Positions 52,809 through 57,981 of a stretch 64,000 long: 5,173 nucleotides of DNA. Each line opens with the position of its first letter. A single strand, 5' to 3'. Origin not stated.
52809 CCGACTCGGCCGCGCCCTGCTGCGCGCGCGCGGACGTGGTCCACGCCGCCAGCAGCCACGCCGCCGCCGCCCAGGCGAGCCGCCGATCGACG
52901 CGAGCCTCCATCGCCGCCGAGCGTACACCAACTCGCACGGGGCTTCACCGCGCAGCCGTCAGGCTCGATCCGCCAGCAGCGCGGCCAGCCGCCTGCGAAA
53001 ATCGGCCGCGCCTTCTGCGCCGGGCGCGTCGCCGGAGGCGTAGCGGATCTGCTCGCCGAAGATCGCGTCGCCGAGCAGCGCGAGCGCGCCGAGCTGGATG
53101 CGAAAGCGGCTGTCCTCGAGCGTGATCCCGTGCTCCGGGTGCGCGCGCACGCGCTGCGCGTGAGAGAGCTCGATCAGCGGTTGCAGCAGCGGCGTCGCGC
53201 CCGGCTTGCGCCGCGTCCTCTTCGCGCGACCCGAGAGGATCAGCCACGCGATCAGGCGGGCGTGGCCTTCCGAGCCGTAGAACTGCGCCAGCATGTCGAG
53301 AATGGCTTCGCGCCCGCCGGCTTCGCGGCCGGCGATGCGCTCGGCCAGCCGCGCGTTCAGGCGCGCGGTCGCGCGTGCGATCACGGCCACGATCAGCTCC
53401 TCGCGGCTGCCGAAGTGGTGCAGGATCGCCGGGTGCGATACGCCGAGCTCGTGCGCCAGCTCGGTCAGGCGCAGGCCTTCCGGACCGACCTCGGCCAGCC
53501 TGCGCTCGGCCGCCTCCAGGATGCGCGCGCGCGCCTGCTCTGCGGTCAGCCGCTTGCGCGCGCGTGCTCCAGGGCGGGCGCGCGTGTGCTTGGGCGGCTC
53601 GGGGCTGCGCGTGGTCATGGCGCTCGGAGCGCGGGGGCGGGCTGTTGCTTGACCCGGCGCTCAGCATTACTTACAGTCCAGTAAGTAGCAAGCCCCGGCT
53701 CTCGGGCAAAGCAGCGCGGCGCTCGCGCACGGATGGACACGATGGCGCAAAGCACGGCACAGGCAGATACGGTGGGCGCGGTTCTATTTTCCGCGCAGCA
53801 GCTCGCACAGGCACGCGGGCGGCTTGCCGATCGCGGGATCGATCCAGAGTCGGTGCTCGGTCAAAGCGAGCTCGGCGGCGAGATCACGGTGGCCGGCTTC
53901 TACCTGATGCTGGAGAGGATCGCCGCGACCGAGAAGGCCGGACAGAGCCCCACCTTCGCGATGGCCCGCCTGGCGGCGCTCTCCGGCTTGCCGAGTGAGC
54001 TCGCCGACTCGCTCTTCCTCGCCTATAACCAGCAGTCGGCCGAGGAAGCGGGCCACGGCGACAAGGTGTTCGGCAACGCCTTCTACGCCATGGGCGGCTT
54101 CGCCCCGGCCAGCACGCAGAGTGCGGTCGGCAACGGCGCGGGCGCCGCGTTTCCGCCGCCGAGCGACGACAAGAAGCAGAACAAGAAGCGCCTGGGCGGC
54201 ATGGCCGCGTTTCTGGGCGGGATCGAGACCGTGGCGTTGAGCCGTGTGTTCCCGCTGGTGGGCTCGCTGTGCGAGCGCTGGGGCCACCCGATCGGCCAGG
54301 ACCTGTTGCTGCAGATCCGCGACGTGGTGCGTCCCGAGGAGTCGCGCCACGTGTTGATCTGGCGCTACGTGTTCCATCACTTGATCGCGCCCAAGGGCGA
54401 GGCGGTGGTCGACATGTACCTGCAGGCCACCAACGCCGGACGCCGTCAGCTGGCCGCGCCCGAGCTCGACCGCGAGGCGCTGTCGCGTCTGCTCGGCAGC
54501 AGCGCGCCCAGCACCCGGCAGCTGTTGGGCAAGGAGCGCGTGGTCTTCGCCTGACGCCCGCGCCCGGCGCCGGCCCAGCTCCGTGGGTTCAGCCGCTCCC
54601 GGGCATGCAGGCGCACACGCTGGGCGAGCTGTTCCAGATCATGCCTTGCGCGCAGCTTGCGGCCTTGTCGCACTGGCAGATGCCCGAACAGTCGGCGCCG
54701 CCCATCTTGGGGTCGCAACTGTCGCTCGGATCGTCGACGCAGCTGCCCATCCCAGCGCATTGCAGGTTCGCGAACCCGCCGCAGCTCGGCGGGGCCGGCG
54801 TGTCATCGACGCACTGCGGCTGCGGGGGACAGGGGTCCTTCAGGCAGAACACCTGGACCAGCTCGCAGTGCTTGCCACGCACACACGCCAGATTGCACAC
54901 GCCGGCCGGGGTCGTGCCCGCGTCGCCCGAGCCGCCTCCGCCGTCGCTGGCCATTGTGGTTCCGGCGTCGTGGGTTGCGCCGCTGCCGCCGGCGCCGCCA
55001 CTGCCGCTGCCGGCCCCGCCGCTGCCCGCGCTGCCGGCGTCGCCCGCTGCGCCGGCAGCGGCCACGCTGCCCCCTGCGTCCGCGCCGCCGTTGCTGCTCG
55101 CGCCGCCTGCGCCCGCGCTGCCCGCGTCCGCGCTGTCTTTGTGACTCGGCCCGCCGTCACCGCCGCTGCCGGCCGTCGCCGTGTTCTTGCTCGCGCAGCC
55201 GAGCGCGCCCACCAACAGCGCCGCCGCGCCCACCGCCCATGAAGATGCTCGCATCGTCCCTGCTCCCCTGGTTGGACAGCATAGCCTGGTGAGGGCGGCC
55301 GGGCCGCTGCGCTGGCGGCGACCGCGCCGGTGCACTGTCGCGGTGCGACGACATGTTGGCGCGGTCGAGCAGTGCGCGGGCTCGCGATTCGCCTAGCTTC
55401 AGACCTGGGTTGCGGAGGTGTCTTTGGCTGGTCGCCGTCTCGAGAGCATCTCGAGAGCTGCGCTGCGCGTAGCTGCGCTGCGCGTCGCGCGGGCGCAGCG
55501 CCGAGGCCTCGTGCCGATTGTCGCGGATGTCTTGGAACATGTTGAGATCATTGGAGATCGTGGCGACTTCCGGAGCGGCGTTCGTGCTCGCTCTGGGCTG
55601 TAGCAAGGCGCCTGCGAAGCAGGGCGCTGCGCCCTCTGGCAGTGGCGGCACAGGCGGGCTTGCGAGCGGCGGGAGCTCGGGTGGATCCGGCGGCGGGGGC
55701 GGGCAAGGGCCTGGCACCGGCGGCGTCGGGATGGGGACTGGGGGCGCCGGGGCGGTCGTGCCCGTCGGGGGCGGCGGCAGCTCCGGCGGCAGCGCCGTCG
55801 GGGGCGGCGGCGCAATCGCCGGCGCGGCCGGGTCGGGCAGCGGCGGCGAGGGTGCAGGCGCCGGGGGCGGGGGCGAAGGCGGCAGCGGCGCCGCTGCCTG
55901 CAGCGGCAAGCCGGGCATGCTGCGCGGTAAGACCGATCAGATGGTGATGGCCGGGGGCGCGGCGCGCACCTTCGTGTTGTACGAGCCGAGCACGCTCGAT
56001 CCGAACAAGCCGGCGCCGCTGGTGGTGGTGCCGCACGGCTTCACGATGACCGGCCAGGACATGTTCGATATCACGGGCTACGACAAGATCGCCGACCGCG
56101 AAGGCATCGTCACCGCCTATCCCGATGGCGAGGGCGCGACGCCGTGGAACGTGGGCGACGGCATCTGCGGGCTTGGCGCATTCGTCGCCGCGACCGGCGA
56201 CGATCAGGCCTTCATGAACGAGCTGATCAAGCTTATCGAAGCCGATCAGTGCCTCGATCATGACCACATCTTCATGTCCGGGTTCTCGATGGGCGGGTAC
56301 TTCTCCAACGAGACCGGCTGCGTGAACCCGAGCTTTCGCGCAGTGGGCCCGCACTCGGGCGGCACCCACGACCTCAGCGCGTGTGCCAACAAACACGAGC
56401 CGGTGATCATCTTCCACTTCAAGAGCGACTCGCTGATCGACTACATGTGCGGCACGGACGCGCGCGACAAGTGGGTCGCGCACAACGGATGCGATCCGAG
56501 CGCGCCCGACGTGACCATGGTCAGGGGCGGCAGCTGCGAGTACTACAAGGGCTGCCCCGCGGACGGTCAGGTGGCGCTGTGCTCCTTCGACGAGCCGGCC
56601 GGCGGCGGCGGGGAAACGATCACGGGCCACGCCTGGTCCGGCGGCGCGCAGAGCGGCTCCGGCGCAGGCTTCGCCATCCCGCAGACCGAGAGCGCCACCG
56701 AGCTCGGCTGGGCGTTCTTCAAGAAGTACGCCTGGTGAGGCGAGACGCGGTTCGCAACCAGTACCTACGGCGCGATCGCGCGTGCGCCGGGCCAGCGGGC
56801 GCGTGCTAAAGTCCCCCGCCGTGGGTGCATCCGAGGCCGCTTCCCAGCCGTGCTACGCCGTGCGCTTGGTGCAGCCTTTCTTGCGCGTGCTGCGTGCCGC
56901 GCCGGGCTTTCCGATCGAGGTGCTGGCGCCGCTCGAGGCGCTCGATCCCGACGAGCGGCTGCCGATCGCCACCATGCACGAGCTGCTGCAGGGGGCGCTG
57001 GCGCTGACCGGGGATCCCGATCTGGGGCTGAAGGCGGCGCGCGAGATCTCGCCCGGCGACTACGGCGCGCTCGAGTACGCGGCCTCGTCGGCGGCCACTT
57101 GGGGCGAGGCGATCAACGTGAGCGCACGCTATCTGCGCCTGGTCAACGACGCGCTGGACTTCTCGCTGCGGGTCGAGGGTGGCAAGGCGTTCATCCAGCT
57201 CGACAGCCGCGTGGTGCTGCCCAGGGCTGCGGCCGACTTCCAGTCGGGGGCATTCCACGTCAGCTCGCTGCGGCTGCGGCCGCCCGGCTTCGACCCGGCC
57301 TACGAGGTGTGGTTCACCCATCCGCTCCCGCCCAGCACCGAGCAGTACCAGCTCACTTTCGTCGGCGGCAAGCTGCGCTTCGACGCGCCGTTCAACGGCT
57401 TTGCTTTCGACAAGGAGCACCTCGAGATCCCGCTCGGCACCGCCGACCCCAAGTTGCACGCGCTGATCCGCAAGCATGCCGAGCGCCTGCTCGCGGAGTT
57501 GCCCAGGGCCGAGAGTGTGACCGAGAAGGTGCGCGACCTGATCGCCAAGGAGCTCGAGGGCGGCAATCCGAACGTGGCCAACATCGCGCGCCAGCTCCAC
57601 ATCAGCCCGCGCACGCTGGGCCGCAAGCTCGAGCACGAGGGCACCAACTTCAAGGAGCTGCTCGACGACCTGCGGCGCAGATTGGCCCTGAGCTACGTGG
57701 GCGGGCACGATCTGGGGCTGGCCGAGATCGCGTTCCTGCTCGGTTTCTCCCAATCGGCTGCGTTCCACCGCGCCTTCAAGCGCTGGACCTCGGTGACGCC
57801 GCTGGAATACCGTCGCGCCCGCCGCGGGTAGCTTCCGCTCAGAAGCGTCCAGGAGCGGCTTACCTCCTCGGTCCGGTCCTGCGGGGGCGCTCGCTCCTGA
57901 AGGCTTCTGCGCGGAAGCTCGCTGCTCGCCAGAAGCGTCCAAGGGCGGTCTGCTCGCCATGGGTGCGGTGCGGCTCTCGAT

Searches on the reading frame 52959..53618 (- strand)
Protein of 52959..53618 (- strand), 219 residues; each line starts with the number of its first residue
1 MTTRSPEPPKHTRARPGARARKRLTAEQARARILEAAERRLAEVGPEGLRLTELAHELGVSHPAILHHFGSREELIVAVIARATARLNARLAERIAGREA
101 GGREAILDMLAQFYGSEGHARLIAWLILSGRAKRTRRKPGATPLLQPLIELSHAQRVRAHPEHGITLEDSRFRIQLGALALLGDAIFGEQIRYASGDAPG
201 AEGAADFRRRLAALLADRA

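Call 10: search_protein_families(library=pfam, max_evalue=0.001, proteins=[window:52959-53618:-])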
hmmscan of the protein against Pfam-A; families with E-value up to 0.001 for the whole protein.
window:52959-53618:- (219 aa): 1 family
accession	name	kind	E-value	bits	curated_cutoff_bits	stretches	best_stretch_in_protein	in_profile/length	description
PF00440.29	TetR_N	-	2.4e-11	43.7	24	1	33-79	1-47/47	Bacterial regulatory proteins, tetR family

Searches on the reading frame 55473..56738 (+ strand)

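Call 10: search_protein_families(library=pfam, max_evalue=0.001, proteins=[window:55473-56738:+])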
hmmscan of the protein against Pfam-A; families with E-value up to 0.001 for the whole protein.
window:55473-56738:+ (421 aa): 1 family
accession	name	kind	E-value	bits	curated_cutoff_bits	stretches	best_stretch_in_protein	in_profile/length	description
PF10503.15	Esterase_PHB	-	2.2e-05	24.3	23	1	179-300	14-134/219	Esterase PHB depolymerase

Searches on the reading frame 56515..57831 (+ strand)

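Call 10: search_protein_families(library=pfam, max_evalue=0.001, proteins=[window:56515-57831:+])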
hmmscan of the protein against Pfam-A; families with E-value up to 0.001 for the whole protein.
window:56515-57831:+ (438 aa): 3 families
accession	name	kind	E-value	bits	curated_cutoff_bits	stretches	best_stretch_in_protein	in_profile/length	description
PF12625.12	Arabinose_bd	-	1.8e-33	116.6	27.6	1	143-307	19-185/185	Arabinose-binding domain of AraC transcription regulator, N-term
PF12833.13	HTH_18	-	1.5e-17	64.1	33.6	1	357-434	1-79/80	Helix-turn-helix domain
PF00165.29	HTH_AraC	-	1.4e-09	38.2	26.6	1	400-434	9-42/42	Bacterial regulatory helix-turn-helix proteins, AraC family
